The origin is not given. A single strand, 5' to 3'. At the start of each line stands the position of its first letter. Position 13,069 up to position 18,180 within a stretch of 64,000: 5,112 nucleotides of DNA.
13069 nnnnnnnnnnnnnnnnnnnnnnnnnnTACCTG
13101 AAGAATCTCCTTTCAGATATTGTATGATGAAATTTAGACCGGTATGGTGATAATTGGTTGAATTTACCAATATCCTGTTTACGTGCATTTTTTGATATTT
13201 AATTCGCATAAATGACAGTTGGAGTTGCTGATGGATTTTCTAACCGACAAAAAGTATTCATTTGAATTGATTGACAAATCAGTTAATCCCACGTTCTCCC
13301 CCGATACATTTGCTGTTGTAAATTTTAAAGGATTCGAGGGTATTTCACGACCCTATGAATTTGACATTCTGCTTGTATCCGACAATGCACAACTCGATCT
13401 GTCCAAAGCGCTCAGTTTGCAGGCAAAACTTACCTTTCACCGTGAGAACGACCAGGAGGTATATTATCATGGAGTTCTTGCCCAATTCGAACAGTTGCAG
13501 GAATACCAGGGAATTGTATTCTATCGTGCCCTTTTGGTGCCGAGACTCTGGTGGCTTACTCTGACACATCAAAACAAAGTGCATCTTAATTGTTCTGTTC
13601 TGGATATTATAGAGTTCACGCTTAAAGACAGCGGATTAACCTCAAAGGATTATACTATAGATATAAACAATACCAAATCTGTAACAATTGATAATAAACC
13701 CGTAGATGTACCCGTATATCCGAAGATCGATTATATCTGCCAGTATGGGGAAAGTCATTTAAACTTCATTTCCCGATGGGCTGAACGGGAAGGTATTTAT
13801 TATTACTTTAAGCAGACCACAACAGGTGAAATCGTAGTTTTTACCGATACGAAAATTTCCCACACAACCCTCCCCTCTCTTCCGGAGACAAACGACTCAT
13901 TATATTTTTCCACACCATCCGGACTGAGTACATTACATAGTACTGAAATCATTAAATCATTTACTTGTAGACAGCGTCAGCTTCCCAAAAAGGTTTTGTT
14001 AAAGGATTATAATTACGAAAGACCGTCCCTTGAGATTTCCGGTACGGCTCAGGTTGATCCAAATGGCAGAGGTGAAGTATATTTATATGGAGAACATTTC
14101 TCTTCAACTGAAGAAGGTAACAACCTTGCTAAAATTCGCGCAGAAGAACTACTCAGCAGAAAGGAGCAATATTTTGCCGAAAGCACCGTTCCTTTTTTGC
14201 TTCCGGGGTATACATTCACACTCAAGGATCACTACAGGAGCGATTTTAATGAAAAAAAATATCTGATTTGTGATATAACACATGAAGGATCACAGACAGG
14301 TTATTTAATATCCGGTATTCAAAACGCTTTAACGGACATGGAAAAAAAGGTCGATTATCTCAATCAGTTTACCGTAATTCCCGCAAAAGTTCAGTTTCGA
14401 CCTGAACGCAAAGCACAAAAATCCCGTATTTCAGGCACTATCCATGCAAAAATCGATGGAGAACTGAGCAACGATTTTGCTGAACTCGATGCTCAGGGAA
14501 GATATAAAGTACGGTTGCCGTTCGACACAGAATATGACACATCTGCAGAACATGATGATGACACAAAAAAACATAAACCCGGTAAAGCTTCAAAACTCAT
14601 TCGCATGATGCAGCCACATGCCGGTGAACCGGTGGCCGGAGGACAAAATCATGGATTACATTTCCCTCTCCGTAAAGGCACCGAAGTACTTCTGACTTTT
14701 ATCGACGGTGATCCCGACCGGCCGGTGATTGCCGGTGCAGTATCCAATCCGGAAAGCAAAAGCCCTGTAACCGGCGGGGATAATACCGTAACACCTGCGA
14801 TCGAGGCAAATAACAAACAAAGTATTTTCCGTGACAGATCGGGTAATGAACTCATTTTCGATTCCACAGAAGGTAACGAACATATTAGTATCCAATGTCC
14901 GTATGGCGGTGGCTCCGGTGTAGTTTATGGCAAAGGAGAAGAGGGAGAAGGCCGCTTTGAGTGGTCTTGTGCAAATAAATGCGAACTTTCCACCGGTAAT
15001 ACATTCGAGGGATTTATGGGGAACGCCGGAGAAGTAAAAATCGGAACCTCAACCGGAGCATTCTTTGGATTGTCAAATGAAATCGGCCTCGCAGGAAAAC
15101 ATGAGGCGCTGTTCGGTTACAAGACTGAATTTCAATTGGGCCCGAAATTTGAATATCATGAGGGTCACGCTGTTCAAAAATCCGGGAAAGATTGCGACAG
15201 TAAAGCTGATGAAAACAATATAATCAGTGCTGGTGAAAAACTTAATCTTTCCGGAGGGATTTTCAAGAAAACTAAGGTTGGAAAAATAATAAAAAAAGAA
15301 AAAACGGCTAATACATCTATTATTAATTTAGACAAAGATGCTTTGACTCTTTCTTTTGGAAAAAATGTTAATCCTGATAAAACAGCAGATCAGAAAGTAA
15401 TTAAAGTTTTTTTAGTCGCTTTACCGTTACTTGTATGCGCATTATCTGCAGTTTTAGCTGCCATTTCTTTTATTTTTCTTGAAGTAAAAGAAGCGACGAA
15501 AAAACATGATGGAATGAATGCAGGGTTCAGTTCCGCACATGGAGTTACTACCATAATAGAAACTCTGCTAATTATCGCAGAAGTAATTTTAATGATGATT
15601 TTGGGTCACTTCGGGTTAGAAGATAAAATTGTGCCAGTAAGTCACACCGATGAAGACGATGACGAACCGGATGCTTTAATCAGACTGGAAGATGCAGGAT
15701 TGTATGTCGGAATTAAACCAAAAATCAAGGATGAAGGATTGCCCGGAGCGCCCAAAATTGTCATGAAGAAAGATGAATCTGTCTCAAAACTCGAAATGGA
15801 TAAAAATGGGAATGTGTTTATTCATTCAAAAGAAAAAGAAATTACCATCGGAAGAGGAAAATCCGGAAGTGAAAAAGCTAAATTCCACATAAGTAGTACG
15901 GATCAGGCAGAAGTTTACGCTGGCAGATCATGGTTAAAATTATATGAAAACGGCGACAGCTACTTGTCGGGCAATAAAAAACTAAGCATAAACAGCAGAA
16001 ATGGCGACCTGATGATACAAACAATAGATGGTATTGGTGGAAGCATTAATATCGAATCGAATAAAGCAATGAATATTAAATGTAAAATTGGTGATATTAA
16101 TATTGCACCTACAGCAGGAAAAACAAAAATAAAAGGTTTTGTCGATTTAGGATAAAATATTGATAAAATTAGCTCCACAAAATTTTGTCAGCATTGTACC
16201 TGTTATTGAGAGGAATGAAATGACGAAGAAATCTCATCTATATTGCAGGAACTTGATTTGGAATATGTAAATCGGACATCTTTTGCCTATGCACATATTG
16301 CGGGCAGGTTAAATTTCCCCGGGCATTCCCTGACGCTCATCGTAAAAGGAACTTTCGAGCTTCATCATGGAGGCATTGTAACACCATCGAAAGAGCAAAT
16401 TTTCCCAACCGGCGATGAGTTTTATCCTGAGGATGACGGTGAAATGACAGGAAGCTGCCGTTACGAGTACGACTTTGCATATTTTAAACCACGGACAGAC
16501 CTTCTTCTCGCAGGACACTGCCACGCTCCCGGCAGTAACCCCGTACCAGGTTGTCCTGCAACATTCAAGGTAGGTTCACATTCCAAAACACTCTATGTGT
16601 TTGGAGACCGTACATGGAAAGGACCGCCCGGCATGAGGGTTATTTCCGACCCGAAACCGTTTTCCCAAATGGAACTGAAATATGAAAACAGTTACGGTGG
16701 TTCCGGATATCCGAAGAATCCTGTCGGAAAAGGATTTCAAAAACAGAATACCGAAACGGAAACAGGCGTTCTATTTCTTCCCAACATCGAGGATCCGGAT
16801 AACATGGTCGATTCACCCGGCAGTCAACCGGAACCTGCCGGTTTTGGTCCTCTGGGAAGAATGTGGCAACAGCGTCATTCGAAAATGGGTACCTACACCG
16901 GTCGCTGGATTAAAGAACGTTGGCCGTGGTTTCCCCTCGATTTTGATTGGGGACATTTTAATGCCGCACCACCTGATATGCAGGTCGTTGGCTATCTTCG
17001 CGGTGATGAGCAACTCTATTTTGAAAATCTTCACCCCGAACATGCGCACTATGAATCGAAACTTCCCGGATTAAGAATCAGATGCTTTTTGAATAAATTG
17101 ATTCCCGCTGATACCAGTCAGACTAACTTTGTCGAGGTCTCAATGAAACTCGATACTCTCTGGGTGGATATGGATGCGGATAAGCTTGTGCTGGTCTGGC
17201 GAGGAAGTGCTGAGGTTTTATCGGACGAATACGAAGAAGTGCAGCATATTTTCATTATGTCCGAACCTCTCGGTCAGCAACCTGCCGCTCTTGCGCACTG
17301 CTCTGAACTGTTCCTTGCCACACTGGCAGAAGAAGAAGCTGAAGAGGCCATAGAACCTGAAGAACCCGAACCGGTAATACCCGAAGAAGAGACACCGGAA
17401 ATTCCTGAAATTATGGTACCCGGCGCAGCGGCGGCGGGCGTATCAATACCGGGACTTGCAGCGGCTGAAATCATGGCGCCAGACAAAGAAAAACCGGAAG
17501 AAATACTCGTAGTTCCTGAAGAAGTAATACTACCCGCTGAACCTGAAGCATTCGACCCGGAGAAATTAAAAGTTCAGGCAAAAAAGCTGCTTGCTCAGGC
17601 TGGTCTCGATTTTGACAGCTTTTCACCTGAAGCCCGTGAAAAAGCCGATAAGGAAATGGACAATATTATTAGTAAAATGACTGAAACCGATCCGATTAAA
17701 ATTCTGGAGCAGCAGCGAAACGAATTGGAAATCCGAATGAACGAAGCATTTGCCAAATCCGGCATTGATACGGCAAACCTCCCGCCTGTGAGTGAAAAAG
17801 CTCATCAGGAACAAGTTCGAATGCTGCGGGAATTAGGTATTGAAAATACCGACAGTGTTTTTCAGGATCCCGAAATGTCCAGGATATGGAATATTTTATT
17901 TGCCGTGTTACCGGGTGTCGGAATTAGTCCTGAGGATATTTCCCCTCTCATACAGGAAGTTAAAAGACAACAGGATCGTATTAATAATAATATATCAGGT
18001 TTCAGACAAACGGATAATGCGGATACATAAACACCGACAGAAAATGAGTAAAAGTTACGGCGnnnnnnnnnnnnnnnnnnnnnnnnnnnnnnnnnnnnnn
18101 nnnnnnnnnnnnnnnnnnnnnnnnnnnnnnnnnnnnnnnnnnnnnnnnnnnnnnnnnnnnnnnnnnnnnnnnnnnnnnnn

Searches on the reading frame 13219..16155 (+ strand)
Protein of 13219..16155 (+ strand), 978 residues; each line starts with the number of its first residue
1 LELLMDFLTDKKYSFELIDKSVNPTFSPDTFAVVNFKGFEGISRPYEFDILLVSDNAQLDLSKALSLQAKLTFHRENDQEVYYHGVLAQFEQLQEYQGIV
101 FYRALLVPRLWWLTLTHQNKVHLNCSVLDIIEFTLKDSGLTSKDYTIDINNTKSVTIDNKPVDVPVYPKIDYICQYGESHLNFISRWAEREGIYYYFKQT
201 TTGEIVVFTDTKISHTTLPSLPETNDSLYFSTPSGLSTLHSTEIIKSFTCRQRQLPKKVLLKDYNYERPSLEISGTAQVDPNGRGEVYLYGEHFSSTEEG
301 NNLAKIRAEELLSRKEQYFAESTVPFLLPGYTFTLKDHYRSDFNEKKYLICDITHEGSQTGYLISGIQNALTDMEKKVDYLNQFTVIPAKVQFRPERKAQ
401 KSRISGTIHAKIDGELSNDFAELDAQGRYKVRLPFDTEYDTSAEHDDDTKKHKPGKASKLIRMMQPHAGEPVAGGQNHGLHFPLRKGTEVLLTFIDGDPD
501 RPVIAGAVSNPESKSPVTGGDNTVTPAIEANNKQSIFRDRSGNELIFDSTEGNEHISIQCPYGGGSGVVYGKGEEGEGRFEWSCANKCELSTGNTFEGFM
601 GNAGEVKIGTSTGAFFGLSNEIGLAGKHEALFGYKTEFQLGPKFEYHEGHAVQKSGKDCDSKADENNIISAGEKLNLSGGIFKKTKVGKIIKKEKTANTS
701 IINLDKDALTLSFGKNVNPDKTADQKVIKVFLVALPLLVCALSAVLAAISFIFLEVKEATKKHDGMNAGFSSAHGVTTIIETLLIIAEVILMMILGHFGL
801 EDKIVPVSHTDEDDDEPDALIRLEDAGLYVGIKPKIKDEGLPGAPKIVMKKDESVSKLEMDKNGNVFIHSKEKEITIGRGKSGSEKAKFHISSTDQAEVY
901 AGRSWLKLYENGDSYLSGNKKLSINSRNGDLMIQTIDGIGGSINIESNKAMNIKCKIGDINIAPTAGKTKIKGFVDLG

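Call 75: search_protein_families(library=pfam, proteins=[window:13219-16155:+], max_evalue=0.00001)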
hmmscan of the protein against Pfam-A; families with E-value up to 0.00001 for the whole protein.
window:13219-16155:+ (978 aa): 1 family
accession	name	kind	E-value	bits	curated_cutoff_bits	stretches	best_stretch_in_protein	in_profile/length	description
PF05954.17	Phage_GPD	-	1.3e-68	231.9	30.1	1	40-359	2-303/305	Phage tail baseplate hub (GPD)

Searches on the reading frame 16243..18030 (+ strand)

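Call 75: search_protein_families(library=pfam, proteins=[window:16243-18030:+], max_evalue=0.00001)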
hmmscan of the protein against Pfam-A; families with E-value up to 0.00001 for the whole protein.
window:16243-18030:+ (595 aa): 1 family
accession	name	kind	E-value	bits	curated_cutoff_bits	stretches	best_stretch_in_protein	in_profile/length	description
PF09937.14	DUF2169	-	4.9e-94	315.4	25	1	29-320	5-294/294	Uncharacterized protein conserved in bacteria (DUF2169)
